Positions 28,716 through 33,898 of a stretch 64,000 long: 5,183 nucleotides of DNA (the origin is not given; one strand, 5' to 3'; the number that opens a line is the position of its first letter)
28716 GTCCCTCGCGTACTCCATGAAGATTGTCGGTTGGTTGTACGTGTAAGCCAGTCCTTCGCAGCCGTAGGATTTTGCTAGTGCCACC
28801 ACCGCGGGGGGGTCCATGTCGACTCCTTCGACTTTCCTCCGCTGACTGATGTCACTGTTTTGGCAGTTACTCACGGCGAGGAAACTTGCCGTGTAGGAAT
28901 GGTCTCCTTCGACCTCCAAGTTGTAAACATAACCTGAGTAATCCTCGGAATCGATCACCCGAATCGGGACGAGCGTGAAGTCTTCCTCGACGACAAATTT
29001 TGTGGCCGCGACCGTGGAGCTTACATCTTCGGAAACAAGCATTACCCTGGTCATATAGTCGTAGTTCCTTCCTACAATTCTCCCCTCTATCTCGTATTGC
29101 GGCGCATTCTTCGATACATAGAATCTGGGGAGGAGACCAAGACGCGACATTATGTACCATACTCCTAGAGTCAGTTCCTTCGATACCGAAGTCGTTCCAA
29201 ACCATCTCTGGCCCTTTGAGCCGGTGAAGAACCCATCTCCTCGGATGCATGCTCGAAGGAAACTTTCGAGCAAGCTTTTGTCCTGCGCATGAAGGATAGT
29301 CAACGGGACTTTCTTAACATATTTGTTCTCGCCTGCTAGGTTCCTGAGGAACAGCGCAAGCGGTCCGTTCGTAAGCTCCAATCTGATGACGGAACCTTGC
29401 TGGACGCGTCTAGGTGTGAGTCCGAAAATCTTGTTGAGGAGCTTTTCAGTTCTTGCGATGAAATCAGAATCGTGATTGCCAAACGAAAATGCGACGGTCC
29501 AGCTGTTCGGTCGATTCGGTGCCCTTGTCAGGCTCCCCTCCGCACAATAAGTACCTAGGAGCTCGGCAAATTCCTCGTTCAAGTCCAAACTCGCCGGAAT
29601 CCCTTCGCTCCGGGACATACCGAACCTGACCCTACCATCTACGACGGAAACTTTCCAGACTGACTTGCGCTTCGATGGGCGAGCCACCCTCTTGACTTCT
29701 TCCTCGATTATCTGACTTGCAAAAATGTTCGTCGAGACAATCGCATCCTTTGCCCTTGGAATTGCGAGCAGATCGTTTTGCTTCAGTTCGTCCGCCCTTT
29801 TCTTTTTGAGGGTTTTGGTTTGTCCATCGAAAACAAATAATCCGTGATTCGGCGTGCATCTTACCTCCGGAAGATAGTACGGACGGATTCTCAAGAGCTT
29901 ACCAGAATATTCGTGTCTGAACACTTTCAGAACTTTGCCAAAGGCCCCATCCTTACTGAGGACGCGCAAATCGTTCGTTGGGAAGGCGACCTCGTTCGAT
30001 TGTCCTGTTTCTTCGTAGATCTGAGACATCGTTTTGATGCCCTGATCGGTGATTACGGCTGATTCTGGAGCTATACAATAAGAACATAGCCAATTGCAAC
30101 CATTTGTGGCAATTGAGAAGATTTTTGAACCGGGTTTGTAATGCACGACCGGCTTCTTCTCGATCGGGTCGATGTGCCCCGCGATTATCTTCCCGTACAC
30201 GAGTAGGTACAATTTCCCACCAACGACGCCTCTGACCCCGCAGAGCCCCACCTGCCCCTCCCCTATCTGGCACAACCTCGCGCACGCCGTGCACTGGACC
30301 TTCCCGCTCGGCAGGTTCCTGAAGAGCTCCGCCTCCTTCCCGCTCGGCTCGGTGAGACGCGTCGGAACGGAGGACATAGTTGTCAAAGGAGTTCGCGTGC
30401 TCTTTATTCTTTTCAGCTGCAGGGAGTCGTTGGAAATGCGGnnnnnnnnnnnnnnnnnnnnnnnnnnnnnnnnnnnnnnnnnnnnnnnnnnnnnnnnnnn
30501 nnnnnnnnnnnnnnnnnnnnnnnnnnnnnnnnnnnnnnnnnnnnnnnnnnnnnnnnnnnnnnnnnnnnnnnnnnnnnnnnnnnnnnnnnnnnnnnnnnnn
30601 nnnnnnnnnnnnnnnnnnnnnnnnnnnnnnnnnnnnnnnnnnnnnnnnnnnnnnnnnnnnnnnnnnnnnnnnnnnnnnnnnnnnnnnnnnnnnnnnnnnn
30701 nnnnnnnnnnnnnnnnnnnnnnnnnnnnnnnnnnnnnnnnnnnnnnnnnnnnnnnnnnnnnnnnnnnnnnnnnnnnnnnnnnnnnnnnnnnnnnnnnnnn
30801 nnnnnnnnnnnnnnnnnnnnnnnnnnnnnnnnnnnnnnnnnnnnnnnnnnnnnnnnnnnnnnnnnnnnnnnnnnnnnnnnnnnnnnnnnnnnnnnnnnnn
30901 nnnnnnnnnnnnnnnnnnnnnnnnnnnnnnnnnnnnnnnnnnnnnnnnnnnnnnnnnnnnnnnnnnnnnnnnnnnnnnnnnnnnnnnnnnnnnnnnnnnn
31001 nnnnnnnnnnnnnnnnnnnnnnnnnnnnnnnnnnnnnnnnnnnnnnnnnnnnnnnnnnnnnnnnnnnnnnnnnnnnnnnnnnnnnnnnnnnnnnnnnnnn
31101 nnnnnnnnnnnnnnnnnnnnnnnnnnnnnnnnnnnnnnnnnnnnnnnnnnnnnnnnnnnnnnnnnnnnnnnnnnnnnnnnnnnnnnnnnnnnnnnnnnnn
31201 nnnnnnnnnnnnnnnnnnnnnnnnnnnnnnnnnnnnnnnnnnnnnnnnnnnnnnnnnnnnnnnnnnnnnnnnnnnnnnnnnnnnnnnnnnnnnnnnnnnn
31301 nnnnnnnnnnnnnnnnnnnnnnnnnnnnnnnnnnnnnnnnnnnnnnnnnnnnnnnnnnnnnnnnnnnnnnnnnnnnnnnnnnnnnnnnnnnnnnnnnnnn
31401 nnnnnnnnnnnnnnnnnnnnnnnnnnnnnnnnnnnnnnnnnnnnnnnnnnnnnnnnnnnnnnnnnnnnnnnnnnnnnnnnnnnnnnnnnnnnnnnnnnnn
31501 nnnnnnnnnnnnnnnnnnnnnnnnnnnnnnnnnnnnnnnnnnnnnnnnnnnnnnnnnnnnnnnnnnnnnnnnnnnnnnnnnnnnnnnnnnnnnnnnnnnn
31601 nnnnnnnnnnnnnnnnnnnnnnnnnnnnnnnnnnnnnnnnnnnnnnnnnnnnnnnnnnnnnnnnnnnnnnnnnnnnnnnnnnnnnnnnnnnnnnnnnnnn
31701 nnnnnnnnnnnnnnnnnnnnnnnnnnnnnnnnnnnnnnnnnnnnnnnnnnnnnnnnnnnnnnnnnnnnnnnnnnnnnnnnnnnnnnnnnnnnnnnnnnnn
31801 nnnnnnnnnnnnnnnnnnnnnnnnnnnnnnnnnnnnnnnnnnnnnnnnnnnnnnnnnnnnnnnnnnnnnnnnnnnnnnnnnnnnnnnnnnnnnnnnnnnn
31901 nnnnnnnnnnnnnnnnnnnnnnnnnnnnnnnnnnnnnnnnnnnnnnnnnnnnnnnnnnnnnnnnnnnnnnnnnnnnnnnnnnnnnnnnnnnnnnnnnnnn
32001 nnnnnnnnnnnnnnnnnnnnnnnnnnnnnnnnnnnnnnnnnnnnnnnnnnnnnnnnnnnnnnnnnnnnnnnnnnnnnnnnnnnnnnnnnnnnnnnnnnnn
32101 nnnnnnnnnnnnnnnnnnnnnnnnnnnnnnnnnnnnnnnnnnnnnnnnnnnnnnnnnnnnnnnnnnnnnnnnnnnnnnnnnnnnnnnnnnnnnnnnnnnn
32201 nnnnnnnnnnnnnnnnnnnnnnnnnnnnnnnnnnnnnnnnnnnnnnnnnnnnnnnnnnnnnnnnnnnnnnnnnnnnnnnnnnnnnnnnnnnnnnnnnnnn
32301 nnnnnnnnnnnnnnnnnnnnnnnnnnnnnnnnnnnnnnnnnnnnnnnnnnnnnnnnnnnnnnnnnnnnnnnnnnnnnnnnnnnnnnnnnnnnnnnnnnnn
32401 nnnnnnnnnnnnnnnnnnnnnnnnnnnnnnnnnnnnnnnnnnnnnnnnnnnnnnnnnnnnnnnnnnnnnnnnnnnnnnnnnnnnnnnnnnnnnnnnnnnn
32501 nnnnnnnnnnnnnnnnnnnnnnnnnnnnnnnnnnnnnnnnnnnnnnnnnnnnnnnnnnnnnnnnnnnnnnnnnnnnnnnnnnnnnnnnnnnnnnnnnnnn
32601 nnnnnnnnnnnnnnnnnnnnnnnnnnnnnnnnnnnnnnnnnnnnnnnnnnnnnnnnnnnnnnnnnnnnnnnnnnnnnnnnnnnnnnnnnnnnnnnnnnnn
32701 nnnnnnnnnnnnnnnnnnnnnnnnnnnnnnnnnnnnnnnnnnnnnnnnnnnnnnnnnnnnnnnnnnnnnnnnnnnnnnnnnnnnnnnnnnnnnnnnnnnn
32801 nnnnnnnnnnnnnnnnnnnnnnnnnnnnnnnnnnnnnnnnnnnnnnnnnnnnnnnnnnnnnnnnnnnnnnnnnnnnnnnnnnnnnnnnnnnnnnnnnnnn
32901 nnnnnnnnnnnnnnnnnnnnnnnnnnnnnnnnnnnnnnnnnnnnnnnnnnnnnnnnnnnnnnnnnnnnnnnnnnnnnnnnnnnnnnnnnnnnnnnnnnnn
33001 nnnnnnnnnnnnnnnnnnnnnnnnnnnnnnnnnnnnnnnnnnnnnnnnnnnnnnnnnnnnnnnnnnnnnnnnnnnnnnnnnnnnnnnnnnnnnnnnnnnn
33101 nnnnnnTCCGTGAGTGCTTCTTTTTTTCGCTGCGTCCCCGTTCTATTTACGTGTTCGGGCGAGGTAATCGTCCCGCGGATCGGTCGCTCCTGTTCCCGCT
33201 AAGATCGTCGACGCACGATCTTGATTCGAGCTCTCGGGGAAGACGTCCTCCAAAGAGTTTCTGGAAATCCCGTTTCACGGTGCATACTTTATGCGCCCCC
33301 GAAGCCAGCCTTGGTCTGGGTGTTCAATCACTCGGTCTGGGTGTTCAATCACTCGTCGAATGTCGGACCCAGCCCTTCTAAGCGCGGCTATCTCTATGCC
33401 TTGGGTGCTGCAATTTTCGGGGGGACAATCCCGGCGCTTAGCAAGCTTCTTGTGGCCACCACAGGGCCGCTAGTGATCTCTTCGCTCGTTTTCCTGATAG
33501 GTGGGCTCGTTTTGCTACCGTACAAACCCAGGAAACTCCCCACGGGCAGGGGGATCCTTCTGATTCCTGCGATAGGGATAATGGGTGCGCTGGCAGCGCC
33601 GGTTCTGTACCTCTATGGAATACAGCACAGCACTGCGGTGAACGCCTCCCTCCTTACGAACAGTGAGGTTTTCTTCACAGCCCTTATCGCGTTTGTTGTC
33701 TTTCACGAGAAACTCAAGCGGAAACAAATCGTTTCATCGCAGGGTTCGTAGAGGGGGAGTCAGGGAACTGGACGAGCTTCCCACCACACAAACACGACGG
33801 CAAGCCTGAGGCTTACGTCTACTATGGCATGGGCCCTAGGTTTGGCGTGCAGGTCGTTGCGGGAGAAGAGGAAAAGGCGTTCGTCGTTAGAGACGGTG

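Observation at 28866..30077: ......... intein splitting the CxxxCxxC motif of an AmmeMemoRadiSam radical SAM enzyme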

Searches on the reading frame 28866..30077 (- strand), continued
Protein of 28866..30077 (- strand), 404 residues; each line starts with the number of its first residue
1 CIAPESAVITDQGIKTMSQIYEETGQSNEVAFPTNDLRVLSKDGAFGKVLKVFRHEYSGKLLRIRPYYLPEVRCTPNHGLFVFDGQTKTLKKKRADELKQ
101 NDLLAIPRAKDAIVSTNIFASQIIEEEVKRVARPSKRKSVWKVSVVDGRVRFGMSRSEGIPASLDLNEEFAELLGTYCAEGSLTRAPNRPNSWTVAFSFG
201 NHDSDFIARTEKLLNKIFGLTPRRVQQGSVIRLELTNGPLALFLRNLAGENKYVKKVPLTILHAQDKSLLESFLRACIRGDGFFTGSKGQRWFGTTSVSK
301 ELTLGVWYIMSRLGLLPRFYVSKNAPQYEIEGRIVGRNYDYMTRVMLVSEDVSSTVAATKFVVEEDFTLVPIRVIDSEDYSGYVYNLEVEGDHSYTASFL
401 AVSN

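Call 74: search_protein_families(library=ncbifam, proteins=[P0147, P0160, P0175, P0149, P0151, P0180, P0144, P0154, P0196, P0137], max_evalue=1e-12)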
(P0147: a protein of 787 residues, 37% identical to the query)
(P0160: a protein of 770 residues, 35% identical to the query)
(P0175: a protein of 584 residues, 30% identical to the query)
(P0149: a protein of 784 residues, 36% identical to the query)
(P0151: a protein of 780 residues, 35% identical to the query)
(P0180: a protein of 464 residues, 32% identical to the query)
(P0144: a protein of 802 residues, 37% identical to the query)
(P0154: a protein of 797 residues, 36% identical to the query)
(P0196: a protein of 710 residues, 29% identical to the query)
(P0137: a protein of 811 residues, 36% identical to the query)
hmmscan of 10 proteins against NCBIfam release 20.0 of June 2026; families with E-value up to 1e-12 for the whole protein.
P0147 (787 aa): 1 family
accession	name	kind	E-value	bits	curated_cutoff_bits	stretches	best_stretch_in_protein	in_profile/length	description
NF045703.1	rSAM_Tes_intein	exception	4.1e-15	54.7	1700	0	515-584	566-634/1040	tetraether lipid synthase Tes, intein-containing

P0160 (770 aa): 1 family
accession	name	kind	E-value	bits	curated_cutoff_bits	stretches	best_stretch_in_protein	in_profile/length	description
NF045703.1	rSAM_Tes_intein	exception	2e-15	55.7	1700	1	137-544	213-611/1040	tetraether lipid synthase Tes, intein-containing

P0175 (584 aa): 0 families

P0149 (784 aa): 4 families
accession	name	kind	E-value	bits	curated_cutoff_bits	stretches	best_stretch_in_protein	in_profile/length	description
TIGR04337.1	AmmeMemoSam_rS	hypoth_equivalog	7.3e-105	350.7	220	2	519-773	82-337/349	AmmeMemoRadiSam system radical SAM enzyme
NF045703.1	rSAM_Tes_intein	exception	3e-22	78.3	1700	1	115-587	213-675/1040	tetraether lipid synthase Tes, intein-containing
NF011303.0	PRK14715.1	equivalog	2.1e-19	68.2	1585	1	143-436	981-1264/1627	DNA-directed DNA polymerase II large subunit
TIGR04041.1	activase_YjjW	hypoth_equivalog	9.9e-14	51.4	250.2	0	572-686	126-240/276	YjjW family glycine radical enzyme activase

P0151 (780 aa): 2 families
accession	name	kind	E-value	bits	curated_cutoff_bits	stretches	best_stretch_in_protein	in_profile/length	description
TIGR04337.1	AmmeMemoSam_rS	hypoth_equivalog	2.5e-84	283.1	220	2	525-772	81-330/349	AmmeMemoRadiSam system radical SAM enzyme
NF045703.1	rSAM_Tes_intein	exception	1.1e-20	73.1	1700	1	109-591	203-672/1040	tetraether lipid synthase Tes, intein-containing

P0180 (464 aa): 0 families

P0144 (802 aa): 4 families
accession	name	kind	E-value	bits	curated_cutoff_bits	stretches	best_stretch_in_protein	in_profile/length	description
TIGR04337.1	AmmeMemoSam_rS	hypoth_equivalog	9.4e-89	297.7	220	2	544-802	82-333/349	AmmeMemoRadiSam system radical SAM enzyme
NF011303.0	PRK14715.1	equivalog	1.2e-21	75.6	1585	1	154-449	972-1256/1627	DNA-directed DNA polymerase II large subunit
NF045703.1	rSAM_Tes_intein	exception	4.5e-21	74.4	1700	1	82-550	149-613/1040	tetraether lipid synthase Tes, intein-containing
NF011491.0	PRK14898.1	equivalog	8.6e-13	47.2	783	0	140-450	139-380/860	DNA-directed RNA polymerase subunit A''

P0154 (797 aa): 3 families
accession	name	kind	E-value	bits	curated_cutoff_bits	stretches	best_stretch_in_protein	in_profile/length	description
TIGR04337.1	AmmeMemoSam_rS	hypoth_equivalog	2.4e-85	286.5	220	2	543-792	85-335/349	AmmeMemoRadiSam system radical SAM enzyme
NF045703.1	rSAM_Tes_intein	exception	3.5e-18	64.8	1700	1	134-601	215-670/1040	tetraether lipid synthase Tes, intein-containing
NF011303.0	PRK14715.1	equivalog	2.8e-17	61.2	1585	1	148-474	969-1281/1627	DNA-directed DNA polymerase II large subunit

P0196 (710 aa): 3 families
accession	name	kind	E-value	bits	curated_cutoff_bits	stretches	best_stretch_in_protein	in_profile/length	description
TIGR04337.1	AmmeMemoSam_rS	hypoth_equivalog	7.5e-103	344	220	2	461-703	83-329/349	AmmeMemoRadiSam system radical SAM enzyme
TIGR02493.1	PFLA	equivalog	4.5e-15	55.7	231.75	0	495-615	66-188/235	pyruvate formate-lyase-activating protein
TIGR04041.1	activase_YjjW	hypoth_equivalog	9.4e-14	51.5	250.2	0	483-626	95-240/276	YjjW family glycine radical enzyme activase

P0137 (811 aa): 3 families
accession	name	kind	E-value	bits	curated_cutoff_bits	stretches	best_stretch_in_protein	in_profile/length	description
TIGR04337.1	AmmeMemoSam_rS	hypoth_equivalog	4e-96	321.9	220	2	545-811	84-334/349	AmmeMemoRadiSam system radical SAM enzyme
NF045703.1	rSAM_Tes_intein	exception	4.4e-21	74.4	1700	1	79-629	146-676/1040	tetraether lipid synthase Tes, intein-containing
TIGR04041.1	activase_YjjW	hypoth_equivalog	1.4e-14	54.2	250.2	1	604-727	117-240/276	YjjW family glycine radical enzyme activase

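Call 75: list_cluster_members(proteins=[P0137, P0144, P0149, P0196, P0156, P0136, P0164, P0189, P0210, P0194])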
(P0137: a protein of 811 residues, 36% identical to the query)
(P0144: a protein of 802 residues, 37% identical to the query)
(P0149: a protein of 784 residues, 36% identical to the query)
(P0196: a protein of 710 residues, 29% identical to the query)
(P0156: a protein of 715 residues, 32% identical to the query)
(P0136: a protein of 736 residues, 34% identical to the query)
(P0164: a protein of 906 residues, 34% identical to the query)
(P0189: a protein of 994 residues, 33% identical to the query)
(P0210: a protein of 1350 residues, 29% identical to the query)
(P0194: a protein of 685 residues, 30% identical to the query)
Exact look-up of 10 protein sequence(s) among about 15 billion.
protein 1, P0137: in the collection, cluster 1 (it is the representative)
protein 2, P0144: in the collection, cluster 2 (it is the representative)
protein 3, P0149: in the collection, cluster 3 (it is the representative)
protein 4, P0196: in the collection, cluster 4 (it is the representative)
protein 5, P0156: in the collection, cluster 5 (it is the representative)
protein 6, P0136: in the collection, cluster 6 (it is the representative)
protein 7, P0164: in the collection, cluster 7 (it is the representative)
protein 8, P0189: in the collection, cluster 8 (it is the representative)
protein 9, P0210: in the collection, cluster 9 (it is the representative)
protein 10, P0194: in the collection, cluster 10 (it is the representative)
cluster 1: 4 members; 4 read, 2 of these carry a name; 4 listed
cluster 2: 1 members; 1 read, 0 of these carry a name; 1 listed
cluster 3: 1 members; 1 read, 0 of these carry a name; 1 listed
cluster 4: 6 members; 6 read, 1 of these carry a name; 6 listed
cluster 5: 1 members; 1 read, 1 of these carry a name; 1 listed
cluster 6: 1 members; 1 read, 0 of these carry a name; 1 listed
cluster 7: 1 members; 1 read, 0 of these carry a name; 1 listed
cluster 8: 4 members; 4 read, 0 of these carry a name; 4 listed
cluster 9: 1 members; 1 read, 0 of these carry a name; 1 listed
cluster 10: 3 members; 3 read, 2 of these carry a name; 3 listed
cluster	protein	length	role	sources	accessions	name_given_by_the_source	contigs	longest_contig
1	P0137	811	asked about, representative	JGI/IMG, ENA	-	AmmeMemoRadiSam system radical SAM enzyme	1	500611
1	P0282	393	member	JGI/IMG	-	pyruvate formate lyase activating enzyme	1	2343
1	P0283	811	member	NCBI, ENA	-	-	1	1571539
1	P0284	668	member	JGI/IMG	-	-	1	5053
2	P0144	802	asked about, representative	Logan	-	-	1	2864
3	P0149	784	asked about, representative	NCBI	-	-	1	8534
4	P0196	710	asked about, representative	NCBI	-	-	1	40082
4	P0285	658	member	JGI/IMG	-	pyruvate formate lyase activating enzyme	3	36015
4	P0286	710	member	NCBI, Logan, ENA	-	-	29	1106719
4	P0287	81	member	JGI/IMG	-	-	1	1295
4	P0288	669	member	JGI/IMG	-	-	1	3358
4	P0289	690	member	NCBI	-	-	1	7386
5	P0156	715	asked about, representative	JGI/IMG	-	pyruvate formate lyase activating enzyme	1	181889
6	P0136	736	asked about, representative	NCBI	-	-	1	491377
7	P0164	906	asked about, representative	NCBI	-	-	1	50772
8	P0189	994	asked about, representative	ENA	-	-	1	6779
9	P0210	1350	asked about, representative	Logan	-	-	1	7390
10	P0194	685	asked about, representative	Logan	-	-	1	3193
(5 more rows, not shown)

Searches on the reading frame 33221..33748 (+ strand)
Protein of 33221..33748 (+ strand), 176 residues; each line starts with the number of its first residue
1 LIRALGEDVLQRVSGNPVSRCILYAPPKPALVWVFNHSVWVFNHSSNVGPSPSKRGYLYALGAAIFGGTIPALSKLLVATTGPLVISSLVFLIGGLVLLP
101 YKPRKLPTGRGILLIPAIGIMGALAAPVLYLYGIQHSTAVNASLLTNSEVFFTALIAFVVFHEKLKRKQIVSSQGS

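Call 15: search_protein_families(library=pfam, proteins=[window:33221-33748:+], max_evalue=0.001)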
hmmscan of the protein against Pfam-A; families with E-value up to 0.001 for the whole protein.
window:33221-33748:+ (176 aa): 1 family
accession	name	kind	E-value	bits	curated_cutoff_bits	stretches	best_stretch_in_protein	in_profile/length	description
PF00892.27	EamA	-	4.4e-20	72.8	28.2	1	55-172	2-122/135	EamA-like transporter family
